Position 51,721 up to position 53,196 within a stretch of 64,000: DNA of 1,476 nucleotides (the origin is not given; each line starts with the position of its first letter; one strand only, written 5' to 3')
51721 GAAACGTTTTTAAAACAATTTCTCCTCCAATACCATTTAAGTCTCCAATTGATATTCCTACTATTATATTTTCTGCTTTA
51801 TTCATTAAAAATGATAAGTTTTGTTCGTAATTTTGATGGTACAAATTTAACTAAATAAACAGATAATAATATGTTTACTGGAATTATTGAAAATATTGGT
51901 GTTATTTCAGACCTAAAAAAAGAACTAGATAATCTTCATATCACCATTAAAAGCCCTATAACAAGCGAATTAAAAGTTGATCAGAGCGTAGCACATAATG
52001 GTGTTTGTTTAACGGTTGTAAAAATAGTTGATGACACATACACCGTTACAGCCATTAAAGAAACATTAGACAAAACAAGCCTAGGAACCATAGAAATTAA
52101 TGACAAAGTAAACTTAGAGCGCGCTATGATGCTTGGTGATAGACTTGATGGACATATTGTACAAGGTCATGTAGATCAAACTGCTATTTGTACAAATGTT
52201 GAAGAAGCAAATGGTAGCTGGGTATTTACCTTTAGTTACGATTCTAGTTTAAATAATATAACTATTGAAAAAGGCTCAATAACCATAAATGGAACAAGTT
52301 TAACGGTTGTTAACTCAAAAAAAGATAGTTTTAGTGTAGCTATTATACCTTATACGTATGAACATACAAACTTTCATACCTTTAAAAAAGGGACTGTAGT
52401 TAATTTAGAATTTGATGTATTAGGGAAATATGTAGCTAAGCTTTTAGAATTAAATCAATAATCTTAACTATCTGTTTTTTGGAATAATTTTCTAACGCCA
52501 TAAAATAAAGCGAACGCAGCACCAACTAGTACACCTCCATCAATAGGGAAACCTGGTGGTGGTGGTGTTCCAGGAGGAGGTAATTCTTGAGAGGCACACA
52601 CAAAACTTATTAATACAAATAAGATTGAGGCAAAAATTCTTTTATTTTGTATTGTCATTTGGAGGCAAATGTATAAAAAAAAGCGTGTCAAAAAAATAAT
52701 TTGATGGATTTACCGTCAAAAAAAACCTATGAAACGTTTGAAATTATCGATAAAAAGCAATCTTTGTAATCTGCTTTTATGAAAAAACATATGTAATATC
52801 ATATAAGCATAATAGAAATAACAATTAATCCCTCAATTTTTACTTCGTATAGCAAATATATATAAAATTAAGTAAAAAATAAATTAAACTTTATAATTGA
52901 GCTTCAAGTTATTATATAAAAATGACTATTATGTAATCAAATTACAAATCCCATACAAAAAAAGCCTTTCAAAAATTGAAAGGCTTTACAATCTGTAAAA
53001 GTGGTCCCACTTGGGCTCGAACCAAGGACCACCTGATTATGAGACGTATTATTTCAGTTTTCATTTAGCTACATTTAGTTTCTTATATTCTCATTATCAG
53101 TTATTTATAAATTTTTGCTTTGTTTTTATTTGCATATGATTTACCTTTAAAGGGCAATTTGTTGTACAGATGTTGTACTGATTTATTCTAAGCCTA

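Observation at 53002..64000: Integrase island inserted at a tRNA(CAT) gene carrying a defence-gene cargo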

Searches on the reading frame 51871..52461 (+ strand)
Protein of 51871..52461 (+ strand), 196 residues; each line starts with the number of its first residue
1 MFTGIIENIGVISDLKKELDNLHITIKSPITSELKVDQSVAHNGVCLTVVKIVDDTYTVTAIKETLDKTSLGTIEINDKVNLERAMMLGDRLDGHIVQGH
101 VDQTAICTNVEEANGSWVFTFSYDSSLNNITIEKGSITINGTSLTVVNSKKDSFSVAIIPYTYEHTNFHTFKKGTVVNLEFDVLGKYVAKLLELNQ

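Call 8: search_protein_families(library=pfam, proteins=[window:51871-52461:+], max_evalue=0.01)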
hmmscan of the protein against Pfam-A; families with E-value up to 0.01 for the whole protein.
window:51871-52461:+ (196 aa): 2 families
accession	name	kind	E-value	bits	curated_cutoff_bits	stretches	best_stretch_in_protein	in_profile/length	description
PF00677.23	Lum_binding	-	1.1e-46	157.2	27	2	98-182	1-86/86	Lumazine binding domain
PF22764.1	E217_Gp32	-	0.0043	17.1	27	0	120-171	26-80/144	Tail fiber protein gp32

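Call 21: find_encoding_contigs(protein=window:51871-52461:+, flank=10000, max_places=6)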
Protein window:51871-52461:+ (196 aa): no gene with exactly this product is on record in the collection.

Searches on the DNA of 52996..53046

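Call 58: search_rna_families(source=window, start=52996, end=53046, threshold=evalue, max_evalue=10, show_alignments=1)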
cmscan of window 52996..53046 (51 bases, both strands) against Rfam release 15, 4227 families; matches with E-value up to 10: 4.
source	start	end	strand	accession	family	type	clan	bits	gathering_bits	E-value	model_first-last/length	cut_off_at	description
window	53001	53046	+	RF04354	Plastid-ycf2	Cis-reg;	-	19.3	65.7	0.024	1-47/75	3'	Plastid-ycf2 5UTR RNA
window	53002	53046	-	RF00005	tRNA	Gene; tRNA;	CL00001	19.1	29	0.026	28-71/71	5'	tRNA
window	52996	53034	+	RF02194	HPnc0260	Gene; antisense;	-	17.5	59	7.3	112-156/156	5'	Bacterial antisense RNA HPnc0260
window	53003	53046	-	RF01684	mascRNA-menRNA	Gene;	-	11.1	42.5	3.8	17-56/56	5'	MALAT1-associated small cytoplasmic RNA/MEN beta RNA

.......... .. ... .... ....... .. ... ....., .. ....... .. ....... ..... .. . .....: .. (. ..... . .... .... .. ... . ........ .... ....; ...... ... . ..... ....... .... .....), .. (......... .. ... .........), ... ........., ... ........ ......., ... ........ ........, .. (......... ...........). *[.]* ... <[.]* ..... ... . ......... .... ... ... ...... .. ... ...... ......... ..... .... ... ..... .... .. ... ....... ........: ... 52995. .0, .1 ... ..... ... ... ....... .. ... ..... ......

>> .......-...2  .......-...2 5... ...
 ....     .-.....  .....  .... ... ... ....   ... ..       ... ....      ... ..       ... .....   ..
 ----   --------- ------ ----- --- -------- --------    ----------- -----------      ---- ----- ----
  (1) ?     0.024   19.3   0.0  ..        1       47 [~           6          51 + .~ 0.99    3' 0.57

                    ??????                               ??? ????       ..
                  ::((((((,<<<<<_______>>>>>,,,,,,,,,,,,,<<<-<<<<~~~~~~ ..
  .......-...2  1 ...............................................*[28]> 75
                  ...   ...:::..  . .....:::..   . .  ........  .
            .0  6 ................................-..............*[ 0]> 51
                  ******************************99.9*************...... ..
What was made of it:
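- Checked: Rfam's tRNA model matches 53002-53046(-) as a 5'-truncated hit covering model positions 28-71 of 71 (19.1 bits, call 58).
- Tried and rejected: A trimmed search recovered the truncated tRNA match (call 58).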
